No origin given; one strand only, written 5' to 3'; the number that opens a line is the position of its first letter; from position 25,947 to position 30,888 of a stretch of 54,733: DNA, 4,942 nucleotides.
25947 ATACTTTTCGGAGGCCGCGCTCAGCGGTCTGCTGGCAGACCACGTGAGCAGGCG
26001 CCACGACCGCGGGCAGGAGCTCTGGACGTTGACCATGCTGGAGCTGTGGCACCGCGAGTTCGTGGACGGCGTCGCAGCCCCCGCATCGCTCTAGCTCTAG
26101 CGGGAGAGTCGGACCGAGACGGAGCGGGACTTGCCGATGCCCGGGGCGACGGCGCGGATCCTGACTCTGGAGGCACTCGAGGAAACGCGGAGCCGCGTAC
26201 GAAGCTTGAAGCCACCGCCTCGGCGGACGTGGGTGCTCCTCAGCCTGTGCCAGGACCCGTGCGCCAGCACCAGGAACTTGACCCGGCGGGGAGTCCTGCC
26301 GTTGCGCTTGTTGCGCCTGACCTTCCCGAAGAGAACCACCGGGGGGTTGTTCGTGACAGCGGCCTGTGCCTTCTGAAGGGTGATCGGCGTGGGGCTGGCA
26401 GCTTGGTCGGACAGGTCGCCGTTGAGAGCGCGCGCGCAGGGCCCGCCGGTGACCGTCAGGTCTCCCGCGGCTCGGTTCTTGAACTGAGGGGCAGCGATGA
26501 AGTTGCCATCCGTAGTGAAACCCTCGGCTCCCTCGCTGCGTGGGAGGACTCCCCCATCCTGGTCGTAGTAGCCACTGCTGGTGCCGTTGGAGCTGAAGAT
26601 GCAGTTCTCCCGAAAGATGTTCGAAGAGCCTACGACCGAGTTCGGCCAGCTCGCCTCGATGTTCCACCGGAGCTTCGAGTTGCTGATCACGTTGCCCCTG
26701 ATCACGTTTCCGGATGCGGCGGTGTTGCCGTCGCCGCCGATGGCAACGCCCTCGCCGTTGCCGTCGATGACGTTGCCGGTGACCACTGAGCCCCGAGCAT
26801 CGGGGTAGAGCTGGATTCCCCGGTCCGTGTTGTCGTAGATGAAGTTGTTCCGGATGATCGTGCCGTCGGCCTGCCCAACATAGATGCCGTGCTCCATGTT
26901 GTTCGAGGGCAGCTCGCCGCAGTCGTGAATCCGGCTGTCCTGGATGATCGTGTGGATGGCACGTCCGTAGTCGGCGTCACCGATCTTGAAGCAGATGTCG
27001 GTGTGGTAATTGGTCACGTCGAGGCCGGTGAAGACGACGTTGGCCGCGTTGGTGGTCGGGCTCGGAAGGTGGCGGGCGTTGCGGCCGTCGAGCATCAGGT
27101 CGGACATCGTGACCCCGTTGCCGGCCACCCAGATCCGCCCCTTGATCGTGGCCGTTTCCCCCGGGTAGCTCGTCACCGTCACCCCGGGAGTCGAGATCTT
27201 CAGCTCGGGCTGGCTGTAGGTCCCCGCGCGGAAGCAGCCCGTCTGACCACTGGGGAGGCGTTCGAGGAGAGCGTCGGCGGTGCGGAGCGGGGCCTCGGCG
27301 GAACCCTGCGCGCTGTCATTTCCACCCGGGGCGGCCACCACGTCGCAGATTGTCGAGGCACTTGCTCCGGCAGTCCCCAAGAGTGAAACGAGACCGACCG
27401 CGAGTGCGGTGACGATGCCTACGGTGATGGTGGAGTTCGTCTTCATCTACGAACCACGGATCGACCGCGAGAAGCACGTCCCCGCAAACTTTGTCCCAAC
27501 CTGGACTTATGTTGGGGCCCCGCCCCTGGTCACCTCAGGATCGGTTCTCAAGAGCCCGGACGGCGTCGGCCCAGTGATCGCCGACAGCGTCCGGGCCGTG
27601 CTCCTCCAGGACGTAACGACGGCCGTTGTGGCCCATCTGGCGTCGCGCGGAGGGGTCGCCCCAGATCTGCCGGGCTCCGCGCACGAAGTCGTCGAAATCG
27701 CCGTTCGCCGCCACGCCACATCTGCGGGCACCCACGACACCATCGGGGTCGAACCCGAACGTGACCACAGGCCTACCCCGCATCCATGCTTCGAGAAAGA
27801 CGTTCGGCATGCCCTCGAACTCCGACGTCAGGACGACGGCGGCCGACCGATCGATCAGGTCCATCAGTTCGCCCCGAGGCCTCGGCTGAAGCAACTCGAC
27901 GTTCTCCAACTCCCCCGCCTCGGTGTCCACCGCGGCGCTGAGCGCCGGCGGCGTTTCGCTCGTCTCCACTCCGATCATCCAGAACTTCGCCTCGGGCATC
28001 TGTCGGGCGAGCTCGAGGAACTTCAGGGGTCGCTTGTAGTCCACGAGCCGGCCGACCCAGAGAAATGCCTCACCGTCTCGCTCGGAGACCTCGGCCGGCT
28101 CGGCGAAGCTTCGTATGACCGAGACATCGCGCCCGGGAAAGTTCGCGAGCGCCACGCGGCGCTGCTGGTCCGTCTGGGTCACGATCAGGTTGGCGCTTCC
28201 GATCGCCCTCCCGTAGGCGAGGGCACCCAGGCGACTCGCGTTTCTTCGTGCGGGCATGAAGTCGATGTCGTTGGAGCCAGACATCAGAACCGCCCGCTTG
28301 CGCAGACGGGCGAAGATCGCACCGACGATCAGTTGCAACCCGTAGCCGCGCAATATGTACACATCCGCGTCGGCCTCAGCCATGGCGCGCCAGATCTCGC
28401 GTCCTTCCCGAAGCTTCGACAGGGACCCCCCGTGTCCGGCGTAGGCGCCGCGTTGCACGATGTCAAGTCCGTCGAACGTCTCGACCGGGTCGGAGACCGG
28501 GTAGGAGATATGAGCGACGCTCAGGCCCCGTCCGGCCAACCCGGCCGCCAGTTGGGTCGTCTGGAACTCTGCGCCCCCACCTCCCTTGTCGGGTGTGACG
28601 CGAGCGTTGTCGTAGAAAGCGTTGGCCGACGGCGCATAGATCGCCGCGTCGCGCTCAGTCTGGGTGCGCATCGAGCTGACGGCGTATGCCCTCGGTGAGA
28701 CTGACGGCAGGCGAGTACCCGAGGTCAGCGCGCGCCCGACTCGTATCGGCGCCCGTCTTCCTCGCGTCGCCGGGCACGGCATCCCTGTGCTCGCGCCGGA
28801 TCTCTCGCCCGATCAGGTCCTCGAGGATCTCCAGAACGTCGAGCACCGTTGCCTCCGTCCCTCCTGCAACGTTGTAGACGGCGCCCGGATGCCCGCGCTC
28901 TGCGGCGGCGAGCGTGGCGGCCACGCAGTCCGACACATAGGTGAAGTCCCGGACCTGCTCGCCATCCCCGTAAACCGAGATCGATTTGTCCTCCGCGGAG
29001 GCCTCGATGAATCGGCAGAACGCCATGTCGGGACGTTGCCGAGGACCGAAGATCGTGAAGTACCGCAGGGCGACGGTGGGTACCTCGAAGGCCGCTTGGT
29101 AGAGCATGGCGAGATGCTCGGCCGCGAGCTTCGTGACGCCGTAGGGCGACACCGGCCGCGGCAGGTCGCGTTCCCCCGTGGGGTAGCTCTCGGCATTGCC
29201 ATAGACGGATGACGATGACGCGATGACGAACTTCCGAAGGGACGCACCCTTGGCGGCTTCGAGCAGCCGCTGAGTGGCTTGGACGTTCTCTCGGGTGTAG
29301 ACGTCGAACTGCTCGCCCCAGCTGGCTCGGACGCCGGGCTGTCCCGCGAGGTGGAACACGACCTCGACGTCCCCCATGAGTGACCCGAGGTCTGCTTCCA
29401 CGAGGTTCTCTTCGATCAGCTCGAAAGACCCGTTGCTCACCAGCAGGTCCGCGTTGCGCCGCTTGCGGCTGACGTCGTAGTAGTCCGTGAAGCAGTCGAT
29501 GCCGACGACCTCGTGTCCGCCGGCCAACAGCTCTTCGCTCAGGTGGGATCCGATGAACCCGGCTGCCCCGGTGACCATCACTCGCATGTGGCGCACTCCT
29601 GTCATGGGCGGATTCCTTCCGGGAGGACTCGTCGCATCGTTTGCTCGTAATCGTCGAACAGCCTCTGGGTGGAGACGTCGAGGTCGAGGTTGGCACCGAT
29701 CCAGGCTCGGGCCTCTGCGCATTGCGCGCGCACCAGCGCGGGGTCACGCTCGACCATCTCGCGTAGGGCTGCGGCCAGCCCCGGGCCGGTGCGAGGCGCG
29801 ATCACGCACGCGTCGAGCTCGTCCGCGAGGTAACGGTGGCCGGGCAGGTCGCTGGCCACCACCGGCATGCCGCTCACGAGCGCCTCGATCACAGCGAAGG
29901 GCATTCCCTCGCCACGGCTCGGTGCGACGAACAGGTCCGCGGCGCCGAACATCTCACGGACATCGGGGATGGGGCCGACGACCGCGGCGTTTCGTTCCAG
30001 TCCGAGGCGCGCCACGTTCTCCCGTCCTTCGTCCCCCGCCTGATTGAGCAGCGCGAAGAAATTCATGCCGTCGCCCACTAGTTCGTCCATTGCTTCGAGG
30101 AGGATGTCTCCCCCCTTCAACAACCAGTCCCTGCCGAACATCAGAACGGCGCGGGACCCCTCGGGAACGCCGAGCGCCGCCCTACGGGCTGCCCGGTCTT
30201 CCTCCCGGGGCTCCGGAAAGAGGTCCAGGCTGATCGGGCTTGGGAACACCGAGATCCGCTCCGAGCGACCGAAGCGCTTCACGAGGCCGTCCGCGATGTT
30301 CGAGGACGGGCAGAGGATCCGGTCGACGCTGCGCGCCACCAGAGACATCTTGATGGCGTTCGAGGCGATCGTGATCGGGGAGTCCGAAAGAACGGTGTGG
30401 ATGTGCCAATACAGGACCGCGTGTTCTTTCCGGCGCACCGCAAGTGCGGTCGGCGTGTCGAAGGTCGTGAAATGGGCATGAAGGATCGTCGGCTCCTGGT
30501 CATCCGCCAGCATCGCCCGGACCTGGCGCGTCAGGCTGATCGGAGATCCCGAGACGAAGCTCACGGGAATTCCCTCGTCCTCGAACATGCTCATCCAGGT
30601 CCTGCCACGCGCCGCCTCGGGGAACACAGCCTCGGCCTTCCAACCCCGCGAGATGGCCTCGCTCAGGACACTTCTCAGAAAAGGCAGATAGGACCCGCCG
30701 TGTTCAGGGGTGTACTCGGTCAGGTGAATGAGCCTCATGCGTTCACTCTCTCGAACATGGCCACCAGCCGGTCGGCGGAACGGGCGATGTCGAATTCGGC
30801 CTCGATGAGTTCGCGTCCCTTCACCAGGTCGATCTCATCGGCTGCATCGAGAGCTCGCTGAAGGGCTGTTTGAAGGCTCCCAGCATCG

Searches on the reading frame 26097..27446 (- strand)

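Call 9: search_protein_families(library=pfam, proteins=[window:26097-27446:-], max_evalue=0.001)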
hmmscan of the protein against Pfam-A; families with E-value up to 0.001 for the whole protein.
window:26097-27446:- (449 aa): 3 families
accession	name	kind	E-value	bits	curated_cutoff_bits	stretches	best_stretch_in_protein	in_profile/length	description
PF13229.12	Beta_helix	-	2.7e-09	37.3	25.9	1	133-289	7-140/158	Right handed beta helix region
PF05048.19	NosD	-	2.8e-08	33.9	23.6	1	167-272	50-142/212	Periplasmic copper-binding protein (NosD)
PF07602.17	DUF1565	-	2.3e-05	24.3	20.3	1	42-258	3-199/257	Protein of unknown function (DUF1565)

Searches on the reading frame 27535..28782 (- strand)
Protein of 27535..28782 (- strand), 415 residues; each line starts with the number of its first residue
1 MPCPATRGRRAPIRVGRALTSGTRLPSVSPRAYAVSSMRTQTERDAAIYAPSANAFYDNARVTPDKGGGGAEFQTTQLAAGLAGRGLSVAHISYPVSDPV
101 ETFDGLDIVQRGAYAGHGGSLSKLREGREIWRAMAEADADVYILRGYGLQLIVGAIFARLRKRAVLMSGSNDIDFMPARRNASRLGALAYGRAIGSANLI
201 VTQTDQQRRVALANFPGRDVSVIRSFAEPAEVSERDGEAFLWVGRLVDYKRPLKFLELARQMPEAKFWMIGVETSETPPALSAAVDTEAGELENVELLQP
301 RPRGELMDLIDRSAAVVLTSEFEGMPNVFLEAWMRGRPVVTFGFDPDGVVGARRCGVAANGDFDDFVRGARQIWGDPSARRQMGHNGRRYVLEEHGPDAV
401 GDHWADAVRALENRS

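Call 9: search_protein_families(library=pfam, proteins=[window:27535-28782:-], max_evalue=0.001)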
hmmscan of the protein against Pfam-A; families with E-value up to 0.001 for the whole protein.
window:27535-28782:- (415 aa): 5 families
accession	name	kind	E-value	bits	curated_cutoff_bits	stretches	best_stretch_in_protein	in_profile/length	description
PF00534.26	Glycos_transf_1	-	1.9e-12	47.5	26.4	1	235-389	13-171/172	Glycosyl transferases group 1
PF13692.12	Glyco_trans_1_4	-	8.4e-12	46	27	1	240-374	4-140/142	Glycosyl transferases group 1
PF13579.12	Glyco_trans_4_4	-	1.2e-07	32.6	29.7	1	69-215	1-146/158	Glycosyl transferase 4-like domain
PF13439.12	Glyco_transf_4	-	2.2e-06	28.3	28.5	1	69-224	2-163/170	Glycosyltransferase Family 4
PF13524.12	Glyco_trans_1_2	-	0.00029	21.3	25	1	254-399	4-137/144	Glycosyl transferase-like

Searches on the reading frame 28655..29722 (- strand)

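Call 9: search_protein_families(library=pfam, proteins=[window:28655-29722:-], max_evalue=0.001)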
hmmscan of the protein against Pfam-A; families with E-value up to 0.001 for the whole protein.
window:28655-29722:- (355 aa): 7 families
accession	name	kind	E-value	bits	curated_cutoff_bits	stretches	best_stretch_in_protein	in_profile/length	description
PF01370.27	Epimerase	-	1.4e-53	182.2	20.9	1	48-286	1-240/240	NAD dependent epimerase/dehydratase family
PF16363.11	GDP_Man_Dehyd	-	6.4e-53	180.8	27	1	49-348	1-331/332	GDP-mannose 4,6 dehydratase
PF01073.25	3Beta_HSD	-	8e-20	71.4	22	1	49-275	1-230/280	3-beta hydroxysteroid dehydrogenase/isomerase family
PF07993.18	NAD_binding_4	-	5.7e-12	45.8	20.1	1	50-226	1-209/258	Male sterility protein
PF04321.23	RmlD_sub_bind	-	4.8e-10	39.4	27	1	46-296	1-223/287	RmlD substrate binding domain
PF02719.21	Polysacc_synt_2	-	1.1e-08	35.1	20.2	1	48-311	1-254/293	Polysaccharide biosynthesis protein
PF13460.12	NAD_binding_10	-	2e-07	31.5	27.2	1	52-202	1-128/184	NAD(P)H-binding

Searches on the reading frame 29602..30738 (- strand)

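Call 9: search_protein_families(library=pfam, proteins=[window:29602-30738:-], max_evalue=0.001)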
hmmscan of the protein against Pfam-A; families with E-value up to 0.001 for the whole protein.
window:29602-30738:- (378 aa): 5 families
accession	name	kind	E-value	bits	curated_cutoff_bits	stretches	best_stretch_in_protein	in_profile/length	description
PF13692.12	Glyco_trans_1_4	-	7e-21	75.4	27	1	197-330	3-141/142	Glycosyl transferases group 1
PF00534.26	Glycos_transf_1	-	6.1e-17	62.1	26.4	1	182-332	2-159/172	Glycosyl transferases group 1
PF13439.12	Glyco_transf_4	-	1.4e-11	45.2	28.5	1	67-172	58-169/170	Glycosyltransferase Family 4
PF13579.12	Glyco_trans_4_4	-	1.6e-08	35.5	29.7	1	23-166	9-156/158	Glycosyl transferase 4-like domain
PF20706.3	GT4-conflict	-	1e-07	31.7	26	1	166-300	172-315/385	Family 4 Glycosyltransferase in conflict systems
